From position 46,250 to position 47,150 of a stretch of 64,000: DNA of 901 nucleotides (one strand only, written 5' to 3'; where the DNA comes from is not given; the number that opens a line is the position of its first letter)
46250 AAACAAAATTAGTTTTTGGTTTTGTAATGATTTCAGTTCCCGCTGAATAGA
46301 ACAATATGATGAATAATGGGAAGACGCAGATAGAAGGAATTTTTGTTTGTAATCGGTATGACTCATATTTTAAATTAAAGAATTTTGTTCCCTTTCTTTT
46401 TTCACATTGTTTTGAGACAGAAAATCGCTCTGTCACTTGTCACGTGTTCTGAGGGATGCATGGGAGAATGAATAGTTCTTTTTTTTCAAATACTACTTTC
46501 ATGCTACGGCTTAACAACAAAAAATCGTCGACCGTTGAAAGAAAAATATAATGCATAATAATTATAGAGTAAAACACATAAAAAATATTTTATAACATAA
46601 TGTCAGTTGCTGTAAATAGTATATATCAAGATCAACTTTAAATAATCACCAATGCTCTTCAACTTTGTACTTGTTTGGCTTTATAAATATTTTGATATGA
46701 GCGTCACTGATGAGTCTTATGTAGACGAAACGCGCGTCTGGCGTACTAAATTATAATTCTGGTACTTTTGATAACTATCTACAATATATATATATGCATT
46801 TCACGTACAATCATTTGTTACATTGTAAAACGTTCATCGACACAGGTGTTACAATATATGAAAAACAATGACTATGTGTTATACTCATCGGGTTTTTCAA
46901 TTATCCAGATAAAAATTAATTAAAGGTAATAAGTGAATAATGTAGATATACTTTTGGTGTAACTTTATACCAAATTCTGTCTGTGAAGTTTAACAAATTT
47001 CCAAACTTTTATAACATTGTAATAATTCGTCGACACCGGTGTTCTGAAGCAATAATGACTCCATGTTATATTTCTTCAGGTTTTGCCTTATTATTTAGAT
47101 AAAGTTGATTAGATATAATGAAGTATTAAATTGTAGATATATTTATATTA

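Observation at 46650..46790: Additional intact hammerhead cores scattered as solo copies (46699-46746, 63812-63859) and dead antisense copies (61752-61796, 49960-50000)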

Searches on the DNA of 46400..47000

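Call 8: search_rna_families(source=window, start=46400, end=47000, threshold=evalue, max_evalue=10, show_alignments=4)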
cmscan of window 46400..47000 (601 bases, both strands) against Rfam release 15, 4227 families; matches with E-value up to 10: 5.
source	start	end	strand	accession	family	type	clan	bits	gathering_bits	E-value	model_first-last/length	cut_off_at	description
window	46701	46744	+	RF00163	Hammerhead_1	Gene; ribozyme;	CL00010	33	34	2.2e-06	1-45/45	no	Hammerhead ribozyme (type I)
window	46957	46994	+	RF01364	CRISPR-DR51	Gene; CRISPR;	-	17.4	45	8.5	1-38/38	no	CRISPR RNA direct repeat element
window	46683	46743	+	RF03152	RAGATH-1-hammerhead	Gene; ribozyme;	-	17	56.3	4.1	1-77/77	no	RAGATH-1 hammerhead ribozyme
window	46585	46634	+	RF03886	mir-1993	Gene; miRNA;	-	16.7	82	2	1-69/69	no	mir-1993 microRNA precursor family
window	46477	46542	-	RF01095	PK-CuYV_BPYV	Cis-reg;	-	15.4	60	5.8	1-56/56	no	3'-terminal pseudoknot of CuYV/BPYV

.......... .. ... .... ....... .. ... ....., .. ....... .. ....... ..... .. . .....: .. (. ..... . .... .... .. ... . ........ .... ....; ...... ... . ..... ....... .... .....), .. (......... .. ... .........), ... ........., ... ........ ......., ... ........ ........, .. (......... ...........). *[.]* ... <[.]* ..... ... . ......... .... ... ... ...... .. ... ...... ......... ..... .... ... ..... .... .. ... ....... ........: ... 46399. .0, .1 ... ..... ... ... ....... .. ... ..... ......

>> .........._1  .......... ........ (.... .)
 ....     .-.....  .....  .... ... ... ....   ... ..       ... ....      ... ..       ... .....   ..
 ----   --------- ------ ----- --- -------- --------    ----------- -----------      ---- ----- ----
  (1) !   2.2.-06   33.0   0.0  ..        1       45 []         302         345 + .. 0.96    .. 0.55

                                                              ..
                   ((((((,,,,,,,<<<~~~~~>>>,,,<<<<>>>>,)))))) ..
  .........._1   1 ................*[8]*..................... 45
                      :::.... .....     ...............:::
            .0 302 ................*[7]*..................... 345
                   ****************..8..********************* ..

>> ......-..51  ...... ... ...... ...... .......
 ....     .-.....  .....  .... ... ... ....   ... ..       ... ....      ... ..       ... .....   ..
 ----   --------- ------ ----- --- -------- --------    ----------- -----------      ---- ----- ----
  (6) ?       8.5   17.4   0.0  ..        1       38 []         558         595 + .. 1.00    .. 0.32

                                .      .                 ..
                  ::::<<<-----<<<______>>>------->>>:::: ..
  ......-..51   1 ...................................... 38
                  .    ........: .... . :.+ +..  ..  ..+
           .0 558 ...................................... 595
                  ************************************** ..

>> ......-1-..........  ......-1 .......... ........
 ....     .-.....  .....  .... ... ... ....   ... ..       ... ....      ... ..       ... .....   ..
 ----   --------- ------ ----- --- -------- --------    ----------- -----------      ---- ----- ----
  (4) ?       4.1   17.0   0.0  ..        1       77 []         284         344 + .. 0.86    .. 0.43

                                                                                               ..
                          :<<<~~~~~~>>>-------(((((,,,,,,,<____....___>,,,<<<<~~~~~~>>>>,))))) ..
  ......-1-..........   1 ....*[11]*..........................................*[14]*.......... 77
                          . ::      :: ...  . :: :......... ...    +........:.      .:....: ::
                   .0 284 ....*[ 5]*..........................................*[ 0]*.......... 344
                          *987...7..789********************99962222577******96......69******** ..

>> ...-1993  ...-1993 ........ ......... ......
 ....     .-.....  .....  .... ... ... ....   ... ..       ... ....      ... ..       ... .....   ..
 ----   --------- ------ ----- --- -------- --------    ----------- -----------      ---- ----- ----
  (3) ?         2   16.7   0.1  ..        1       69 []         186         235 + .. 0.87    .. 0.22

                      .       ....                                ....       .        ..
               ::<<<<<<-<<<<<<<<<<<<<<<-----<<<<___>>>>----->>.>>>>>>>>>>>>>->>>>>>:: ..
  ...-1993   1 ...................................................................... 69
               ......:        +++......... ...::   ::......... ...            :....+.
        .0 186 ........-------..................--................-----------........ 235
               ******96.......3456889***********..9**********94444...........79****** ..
